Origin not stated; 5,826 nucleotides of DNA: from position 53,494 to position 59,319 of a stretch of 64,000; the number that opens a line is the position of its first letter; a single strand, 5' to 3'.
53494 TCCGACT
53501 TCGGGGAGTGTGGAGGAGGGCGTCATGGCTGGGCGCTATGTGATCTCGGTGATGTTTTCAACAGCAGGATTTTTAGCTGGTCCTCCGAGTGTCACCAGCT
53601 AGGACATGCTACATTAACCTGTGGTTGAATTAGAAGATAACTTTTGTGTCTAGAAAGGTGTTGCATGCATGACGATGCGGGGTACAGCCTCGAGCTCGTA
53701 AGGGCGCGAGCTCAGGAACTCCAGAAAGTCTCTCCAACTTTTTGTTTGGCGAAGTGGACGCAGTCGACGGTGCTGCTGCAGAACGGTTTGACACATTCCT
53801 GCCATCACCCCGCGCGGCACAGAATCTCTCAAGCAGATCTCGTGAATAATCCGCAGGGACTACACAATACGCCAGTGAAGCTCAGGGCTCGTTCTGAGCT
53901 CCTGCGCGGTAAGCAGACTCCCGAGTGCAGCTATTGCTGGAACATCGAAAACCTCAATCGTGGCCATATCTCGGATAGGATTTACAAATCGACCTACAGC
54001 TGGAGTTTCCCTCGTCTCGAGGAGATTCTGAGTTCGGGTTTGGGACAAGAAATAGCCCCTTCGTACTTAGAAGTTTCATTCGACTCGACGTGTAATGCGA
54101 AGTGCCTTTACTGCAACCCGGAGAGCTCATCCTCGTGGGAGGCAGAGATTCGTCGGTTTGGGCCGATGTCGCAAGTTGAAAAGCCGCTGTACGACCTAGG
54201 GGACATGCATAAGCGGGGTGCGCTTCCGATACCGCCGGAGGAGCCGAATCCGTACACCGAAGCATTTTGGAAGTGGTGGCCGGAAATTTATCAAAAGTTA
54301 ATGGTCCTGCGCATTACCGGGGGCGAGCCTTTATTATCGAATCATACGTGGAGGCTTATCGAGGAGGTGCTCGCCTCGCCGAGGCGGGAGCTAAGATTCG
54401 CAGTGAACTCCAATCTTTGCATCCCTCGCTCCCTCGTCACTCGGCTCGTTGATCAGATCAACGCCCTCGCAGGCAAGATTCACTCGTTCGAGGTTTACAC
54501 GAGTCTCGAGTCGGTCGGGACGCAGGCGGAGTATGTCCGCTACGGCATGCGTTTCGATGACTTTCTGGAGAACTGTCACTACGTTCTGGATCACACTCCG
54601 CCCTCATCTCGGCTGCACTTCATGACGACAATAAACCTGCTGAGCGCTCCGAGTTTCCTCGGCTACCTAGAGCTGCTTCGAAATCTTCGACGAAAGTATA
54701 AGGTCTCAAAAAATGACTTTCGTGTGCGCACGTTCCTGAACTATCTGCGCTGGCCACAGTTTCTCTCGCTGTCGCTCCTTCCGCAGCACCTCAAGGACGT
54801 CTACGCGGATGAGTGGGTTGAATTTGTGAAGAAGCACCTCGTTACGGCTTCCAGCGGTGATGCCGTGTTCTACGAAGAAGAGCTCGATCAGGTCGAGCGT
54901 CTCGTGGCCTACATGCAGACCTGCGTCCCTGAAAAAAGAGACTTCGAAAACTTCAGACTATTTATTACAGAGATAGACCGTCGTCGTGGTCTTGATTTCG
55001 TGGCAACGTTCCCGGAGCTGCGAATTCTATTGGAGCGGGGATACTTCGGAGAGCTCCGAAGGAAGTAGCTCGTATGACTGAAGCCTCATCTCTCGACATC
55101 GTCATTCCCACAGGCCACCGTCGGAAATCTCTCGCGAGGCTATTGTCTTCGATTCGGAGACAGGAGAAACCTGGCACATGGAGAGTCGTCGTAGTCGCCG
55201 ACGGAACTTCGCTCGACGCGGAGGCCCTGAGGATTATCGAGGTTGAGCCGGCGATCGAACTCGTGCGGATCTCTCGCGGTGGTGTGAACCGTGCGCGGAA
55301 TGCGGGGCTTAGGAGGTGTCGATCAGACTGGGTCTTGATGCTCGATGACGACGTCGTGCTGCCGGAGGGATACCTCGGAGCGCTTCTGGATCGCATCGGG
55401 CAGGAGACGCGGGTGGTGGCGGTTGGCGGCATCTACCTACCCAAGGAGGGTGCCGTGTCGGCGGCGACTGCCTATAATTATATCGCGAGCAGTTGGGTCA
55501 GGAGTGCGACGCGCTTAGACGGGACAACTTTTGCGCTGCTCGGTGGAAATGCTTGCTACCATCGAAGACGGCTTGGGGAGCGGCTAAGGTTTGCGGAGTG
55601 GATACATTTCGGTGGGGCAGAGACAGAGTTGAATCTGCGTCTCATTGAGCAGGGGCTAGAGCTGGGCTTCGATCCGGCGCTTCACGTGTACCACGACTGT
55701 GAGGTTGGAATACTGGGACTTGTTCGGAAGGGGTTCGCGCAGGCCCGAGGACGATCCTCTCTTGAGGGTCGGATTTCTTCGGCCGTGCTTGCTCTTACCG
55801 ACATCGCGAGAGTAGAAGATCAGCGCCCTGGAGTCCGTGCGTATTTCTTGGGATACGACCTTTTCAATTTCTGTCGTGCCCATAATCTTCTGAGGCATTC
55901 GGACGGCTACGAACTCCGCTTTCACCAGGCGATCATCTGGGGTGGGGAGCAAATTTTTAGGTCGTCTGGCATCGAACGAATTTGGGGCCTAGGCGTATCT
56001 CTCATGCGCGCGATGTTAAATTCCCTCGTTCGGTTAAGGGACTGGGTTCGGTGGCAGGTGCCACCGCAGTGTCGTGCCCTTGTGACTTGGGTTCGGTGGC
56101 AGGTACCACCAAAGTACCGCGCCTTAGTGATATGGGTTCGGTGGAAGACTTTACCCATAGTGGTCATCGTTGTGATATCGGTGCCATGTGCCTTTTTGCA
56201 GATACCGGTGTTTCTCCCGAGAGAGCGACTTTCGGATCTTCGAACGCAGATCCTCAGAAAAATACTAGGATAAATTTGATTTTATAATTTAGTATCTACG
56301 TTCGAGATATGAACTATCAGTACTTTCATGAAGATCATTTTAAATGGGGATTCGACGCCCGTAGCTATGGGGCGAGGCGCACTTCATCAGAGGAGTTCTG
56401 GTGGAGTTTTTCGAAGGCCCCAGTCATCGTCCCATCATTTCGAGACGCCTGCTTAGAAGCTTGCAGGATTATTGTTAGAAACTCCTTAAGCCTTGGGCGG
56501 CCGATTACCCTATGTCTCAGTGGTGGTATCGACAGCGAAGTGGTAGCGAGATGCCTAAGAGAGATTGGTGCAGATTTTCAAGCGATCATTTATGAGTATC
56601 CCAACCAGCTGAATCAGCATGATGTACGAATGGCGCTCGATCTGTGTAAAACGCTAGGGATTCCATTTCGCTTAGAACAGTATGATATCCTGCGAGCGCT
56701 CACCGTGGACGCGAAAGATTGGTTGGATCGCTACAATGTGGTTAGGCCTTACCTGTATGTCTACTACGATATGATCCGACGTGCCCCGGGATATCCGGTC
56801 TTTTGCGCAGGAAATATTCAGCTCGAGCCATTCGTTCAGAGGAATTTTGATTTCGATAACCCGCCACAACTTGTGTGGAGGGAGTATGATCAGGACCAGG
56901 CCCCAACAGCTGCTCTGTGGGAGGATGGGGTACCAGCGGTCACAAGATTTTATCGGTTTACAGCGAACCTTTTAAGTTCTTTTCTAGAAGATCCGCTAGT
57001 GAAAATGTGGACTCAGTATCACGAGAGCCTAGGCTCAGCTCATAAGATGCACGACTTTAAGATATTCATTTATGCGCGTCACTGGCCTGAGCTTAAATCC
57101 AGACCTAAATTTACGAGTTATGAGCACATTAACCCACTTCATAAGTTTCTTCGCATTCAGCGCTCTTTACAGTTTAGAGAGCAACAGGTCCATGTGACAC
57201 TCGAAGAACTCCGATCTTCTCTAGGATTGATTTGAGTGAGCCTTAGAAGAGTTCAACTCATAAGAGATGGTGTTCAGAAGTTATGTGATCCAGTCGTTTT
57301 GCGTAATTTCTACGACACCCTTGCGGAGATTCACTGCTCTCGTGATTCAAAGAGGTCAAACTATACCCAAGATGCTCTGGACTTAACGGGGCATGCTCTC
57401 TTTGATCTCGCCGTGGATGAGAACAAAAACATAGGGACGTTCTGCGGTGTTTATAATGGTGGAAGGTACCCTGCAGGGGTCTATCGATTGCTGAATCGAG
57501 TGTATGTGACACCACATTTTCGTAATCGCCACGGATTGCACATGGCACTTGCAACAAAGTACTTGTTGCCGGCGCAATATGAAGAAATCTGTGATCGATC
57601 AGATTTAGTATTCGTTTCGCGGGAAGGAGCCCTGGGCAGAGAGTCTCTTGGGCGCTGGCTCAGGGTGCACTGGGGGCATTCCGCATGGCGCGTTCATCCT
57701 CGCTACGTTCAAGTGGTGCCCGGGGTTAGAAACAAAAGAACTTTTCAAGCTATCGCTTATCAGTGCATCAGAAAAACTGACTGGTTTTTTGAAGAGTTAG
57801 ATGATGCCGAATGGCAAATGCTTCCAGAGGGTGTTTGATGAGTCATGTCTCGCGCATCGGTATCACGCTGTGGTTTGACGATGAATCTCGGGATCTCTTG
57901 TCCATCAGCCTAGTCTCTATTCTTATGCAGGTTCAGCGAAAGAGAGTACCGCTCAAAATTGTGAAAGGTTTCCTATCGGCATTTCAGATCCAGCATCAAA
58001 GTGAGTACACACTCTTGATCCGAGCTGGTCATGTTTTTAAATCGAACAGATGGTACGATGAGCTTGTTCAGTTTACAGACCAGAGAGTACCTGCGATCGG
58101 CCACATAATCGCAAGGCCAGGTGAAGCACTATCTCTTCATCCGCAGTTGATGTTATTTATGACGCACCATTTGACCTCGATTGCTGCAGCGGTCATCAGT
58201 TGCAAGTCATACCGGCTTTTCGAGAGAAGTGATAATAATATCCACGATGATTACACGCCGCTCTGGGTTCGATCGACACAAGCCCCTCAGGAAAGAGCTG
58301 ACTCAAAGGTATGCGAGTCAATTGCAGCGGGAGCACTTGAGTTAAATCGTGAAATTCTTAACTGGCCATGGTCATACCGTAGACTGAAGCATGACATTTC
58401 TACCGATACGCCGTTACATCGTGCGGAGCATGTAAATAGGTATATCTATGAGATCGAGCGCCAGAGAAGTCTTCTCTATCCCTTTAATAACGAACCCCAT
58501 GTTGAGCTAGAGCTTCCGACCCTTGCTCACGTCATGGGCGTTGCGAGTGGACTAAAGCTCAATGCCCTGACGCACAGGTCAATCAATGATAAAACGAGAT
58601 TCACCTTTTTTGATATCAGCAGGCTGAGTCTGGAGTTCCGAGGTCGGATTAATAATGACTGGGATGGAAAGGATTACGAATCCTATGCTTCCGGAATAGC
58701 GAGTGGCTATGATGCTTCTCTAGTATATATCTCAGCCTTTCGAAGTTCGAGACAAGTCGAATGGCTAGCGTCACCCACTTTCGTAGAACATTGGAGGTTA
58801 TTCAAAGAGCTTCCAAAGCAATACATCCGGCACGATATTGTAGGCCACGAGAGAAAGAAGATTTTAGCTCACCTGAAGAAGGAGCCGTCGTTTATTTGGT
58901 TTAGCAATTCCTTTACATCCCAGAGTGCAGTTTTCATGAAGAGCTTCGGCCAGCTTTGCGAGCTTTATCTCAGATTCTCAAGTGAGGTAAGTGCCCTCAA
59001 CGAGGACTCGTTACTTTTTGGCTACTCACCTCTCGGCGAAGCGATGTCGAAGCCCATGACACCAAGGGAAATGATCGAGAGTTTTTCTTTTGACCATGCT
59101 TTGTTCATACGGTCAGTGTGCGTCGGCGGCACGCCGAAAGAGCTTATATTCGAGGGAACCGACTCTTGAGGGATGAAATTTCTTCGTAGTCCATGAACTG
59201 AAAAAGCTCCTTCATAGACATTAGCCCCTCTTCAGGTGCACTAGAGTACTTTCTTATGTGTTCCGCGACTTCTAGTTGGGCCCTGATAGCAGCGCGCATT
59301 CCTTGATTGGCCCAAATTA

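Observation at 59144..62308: PEP mutase ends a four-gene coupled operon with no known phosphonopyruvate-consuming partner: candidate non-canonical phosphonate pathway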

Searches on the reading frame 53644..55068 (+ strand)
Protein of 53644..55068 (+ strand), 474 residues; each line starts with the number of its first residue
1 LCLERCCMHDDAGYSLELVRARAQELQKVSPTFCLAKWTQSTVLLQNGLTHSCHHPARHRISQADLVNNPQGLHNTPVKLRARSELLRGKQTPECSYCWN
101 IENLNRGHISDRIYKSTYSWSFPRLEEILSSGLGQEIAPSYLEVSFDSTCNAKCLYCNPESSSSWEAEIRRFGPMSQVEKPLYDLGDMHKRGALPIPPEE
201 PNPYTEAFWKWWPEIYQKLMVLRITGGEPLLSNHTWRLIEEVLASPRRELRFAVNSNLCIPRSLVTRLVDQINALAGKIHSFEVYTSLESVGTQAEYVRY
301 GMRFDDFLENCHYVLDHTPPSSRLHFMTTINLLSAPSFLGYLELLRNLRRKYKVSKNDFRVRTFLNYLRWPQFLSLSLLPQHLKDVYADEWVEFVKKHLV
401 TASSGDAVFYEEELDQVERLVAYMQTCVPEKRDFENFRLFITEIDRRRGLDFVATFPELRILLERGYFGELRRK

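Call 12: search_protein_families(library=pfam, proteins=[window:53644-55068:+], max_evalue=0.01)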
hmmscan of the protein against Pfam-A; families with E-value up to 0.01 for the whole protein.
window:53644-55068:+ (474 aa): 1 family
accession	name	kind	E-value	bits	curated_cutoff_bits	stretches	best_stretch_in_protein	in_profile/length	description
PF04055.27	Radical_SAM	-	9.5e-05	23.1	29.5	1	149-327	6-148/166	Radical SAM superfamily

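Call 38: search_protein_families(library=pfam, proteins=[window:53644-55068:+], max_evalue=10)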
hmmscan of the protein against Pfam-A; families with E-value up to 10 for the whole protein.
window:53644-55068:+ (474 aa): 1 family
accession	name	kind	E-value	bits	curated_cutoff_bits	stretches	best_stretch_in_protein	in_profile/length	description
PF04055.27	Radical_SAM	-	9.5e-05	23.1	29.5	1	149-327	6-148/166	Radical SAM superfamily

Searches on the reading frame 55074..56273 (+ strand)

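Call 12: search_protein_families(library=pfam, proteins=[window:55074-56273:+], max_evalue=0.01)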
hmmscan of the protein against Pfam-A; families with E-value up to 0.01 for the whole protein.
window:55074-56273:+ (399 aa): 4 families
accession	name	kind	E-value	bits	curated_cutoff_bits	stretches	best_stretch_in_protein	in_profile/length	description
PF00535.33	Glycos_transf_2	-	1.2e-20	74.5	23.3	1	9-140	2-137/168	Glycosyl transferase family 2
PF13641.12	Glyco_tranf_2_3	-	1.8e-11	45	27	1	9-202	5-206/230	Glycosyltransferase like family 2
PF13632.12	Glyco_trans_2_3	-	3.7e-05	24.1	27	1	86-206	1-122/198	Glycosyl transferase family group 2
PF13506.12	Glyco_transf_21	-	0.0018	18.2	21.7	1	77-165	24-111/174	Glycosyl transferase family 21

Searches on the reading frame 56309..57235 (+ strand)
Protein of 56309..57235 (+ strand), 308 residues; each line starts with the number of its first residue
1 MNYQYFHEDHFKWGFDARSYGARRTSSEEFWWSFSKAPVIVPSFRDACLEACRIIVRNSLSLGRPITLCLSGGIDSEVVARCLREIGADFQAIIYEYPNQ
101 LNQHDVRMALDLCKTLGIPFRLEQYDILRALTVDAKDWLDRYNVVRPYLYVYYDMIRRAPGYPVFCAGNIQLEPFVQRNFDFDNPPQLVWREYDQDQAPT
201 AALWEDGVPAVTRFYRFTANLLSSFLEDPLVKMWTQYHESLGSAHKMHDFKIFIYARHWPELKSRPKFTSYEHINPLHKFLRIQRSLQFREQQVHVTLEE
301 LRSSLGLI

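Call 3: search_protein_families(library=pfam, proteins=[window:56309-57235:+], max_evalue=0.01)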
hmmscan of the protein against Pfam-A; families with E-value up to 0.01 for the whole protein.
window:56309-57235:+ (308 aa): 4 families
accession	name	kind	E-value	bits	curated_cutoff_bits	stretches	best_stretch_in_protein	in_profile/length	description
PF00733.27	Asn_synthase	-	0.00011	22.4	21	1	56-159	10-114/354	Asparagine synthase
PF02540.23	NAD_synthase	-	0.00018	21.2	21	1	66-127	21-81/242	NAD synthase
PF06508.19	QueC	-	0.00029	20.9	22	1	69-133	5-68/210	Queuosine biosynthesis protein QueC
PF01171.26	ATP_bind_3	-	0.0063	16.7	27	0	67-145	3-88/182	PP-loop family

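Call 4: search_protein_families(library=ncbifam, proteins=[window:56309-57235:+], max_evalue=0.01)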
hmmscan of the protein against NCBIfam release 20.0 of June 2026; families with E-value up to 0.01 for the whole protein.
window:56309-57235:+ (308 aa): 5 families
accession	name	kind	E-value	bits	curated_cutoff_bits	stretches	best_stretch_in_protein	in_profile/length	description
TIGR00552.1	nadE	equivalog_domain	9.3e-06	25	63.65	1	67-120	26-81/251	NAD(+) synthase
TIGR00364.1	TIGR00364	equivalog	2.7e-05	23.8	150.3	1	69-133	4-67/201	7-cyano-7-deazaguanine synthase QueC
NF002048.0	PRK00876.1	subfamily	0.00064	18.6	313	1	64-131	38-107/330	NAD(+) synthase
NF010587.0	PRK13980.1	equivalog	0.00076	18.7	255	1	67-122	35-91/267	NAD+ synthase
NF001138.1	PRK00143.1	equivalog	0.0016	17.4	284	1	66-122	2-65/345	tRNA 2-thiouridine(34) synthase MnmA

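Call 68: search_solved_structures(query=window:56309-57235:+, max_evalue=0.1)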
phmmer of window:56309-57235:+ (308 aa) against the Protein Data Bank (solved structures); distinct sequences matched with E-value up to 0.1: 1.
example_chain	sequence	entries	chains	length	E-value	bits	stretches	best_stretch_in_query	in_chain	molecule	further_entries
3p52_A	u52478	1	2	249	0.0072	18.8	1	56-130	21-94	NH(3)-dependent NAD(+) synthetase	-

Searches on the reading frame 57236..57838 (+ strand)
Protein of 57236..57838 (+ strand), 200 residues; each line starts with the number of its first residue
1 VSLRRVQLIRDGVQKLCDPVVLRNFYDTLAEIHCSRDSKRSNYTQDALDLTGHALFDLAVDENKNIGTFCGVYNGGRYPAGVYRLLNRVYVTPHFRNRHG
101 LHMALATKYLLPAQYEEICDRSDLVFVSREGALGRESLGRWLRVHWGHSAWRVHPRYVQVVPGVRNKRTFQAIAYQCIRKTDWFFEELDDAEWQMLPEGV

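Call 3: search_protein_families(library=pfam, proteins=[window:57236-57838:+], max_evalue=0.01)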
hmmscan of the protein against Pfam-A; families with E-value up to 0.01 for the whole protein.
window:57236-57838:+ (200 aa): 0 families

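Call 4: search_protein_families(library=ncbifam, proteins=[window:57236-57838:+], max_evalue=0.01)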
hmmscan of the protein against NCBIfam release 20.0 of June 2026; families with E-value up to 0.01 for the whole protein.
window:57236-57838:+ (200 aa): 0 families

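Call 38: search_protein_families(library=pfam, proteins=[window:57236-57838:+], max_evalue=10)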
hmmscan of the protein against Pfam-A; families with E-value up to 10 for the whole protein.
window:57236-57838:+ (200 aa): 0 families

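Call 67: search_solved_structures(query=window:57236-57838:+, max_evalue=1)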
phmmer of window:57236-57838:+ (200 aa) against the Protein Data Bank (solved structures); distinct sequences matched with E-value up to 1: 1.
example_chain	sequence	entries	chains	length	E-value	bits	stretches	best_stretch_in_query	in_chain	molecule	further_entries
5i2h_A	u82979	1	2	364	0.6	13.2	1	125-164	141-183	O-methyltransferase family 2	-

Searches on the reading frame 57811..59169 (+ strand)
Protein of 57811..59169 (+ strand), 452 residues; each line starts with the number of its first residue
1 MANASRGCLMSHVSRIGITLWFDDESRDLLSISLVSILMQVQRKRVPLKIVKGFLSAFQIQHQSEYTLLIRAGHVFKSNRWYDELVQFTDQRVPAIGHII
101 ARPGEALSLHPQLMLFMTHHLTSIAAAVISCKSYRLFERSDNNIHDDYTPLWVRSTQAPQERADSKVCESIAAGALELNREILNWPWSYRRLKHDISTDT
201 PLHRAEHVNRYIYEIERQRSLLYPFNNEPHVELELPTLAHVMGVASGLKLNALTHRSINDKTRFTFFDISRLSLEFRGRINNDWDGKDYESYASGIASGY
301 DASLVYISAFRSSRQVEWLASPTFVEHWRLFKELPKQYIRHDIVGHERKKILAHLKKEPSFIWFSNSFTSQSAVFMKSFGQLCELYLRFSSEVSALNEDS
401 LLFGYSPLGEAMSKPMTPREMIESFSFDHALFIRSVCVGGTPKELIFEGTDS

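Call 3: search_protein_families(library=pfam, proteins=[window:57811-59169:+], max_evalue=0.01)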
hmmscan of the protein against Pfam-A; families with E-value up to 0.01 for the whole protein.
window:57811-59169:+ (452 aa): 0 families

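Call 4: search_protein_families(library=ncbifam, proteins=[window:57811-59169:+], max_evalue=0.01)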
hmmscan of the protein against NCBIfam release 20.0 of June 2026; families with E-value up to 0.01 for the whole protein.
window:57811-59169:+ (452 aa): 0 families

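Call 38: search_protein_families(library=pfam, proteins=[window:57811-59169:+], max_evalue=10)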
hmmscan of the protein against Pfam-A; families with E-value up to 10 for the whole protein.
window:57811-59169:+ (452 aa): 1 family
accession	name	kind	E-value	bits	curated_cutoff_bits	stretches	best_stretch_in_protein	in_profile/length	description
PF21150.2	YebU_pre-PUA_dom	-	0.14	12.5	27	1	18-64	27-73/77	Ribosomal RNA small subunit methyltransferase F, pre-PUA domain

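Call 66: search_solved_structures(query=window:57811-59169:+, max_evalue=1)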
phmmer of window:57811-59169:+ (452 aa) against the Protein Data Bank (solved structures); distinct sequences matched with E-value up to 1: 1.
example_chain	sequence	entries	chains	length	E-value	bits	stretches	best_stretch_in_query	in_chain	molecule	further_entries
1sxu_A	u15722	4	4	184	0.94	11.3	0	239-287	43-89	Nitrophorin 4 | Nitrophorin-4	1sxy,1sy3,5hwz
